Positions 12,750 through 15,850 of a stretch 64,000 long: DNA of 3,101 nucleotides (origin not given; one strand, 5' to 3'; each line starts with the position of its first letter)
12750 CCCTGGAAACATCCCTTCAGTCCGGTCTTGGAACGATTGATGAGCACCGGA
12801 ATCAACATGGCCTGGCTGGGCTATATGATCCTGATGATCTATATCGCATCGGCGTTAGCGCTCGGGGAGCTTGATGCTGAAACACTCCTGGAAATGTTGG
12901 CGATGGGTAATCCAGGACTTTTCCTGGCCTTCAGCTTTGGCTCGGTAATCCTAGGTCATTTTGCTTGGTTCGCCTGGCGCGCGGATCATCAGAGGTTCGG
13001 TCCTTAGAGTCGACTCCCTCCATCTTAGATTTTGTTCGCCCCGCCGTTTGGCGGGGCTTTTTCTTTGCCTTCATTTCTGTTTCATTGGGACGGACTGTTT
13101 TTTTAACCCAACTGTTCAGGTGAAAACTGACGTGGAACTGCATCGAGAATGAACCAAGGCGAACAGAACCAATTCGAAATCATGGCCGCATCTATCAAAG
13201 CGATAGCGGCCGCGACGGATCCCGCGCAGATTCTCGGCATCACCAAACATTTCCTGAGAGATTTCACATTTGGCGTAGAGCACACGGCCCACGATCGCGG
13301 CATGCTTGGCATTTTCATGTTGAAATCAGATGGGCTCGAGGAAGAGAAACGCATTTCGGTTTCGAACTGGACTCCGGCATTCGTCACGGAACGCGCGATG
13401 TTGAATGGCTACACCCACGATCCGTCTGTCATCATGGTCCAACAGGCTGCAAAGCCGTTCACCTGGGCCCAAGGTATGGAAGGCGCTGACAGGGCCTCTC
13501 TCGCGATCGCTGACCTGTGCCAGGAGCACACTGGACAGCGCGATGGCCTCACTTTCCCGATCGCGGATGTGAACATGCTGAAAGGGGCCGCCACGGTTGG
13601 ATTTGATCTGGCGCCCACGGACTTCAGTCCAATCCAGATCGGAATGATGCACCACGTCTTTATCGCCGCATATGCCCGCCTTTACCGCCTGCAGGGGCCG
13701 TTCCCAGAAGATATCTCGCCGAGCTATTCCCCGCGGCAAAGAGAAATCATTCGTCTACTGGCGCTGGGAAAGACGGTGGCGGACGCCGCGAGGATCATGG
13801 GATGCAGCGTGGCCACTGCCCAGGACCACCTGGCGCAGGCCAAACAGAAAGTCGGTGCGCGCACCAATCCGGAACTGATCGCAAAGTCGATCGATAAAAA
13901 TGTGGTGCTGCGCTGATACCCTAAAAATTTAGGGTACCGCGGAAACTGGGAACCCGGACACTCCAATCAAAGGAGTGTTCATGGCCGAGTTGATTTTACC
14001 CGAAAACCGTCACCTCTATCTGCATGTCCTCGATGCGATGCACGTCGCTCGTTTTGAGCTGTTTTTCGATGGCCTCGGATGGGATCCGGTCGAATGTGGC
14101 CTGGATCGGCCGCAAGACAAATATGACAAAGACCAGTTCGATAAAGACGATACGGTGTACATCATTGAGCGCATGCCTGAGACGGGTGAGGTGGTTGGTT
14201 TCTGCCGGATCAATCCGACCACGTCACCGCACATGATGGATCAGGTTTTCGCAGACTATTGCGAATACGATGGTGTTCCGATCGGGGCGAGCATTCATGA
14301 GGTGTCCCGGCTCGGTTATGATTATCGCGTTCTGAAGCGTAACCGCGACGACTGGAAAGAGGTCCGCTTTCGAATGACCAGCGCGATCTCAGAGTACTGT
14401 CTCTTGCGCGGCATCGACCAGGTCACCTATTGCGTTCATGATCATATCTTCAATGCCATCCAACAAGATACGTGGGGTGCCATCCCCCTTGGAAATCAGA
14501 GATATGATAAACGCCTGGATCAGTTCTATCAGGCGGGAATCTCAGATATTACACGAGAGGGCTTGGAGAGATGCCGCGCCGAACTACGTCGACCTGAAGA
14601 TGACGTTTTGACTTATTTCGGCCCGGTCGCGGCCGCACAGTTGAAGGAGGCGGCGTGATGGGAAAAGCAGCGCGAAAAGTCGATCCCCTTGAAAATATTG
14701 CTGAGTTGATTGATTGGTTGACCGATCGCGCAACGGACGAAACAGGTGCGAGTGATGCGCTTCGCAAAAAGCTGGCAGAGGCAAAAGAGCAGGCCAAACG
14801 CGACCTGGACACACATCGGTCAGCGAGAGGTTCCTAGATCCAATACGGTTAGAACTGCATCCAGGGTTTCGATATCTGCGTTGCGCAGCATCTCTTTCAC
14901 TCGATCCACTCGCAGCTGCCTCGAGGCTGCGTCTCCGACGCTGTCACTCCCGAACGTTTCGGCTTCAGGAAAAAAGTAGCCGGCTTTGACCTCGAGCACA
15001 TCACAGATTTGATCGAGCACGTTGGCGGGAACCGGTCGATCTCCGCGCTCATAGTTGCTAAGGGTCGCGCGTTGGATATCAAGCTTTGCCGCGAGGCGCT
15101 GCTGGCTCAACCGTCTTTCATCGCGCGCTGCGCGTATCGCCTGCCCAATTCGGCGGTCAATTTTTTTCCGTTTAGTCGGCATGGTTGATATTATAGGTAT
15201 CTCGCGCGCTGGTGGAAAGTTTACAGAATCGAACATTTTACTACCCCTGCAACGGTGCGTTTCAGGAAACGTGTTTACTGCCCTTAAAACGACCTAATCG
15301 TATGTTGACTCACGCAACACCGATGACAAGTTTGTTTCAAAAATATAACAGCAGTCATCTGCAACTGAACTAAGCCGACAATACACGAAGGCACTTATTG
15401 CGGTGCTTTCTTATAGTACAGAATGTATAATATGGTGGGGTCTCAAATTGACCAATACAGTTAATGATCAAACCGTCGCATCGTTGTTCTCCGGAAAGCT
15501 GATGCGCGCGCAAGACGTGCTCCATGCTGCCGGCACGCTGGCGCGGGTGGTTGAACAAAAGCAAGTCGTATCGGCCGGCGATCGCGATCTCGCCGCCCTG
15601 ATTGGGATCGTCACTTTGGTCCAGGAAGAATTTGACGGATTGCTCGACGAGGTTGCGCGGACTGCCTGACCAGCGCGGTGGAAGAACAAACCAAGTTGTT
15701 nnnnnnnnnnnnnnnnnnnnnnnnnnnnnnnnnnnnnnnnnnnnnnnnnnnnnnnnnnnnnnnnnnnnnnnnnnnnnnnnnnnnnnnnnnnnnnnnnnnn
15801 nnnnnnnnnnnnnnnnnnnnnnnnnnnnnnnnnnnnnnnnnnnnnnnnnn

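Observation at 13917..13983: lux-box-like palindrome plus RBS-sequestering hairpin in the 64-bp luxR-luxI spacer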

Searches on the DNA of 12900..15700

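Call 50: search_rna_families(source=window, start=12900, end=15700, threshold=evalue, max_evalue=1)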
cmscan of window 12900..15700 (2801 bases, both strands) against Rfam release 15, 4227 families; matches with E-value up to 1: 3.
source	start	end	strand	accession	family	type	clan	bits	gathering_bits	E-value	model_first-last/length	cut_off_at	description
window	13011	13064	+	RF02278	Betaproteobacteria_toxic_sRNA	Gene; sRNA;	-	25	50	0.039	1-64/64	no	Betaproteobacteria toxic small RNA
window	13001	13065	+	RF02837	anti-hemB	Gene; sRNA;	-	21.8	49.5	0.046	1-81/81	no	Burkholderia RNA 7 (anti-hemB)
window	12994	13072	+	RF00519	suhB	Gene; sRNA;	CL00108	20.8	41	0.33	1-77/77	no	Makes More Granules Regulator RNA (mmgR)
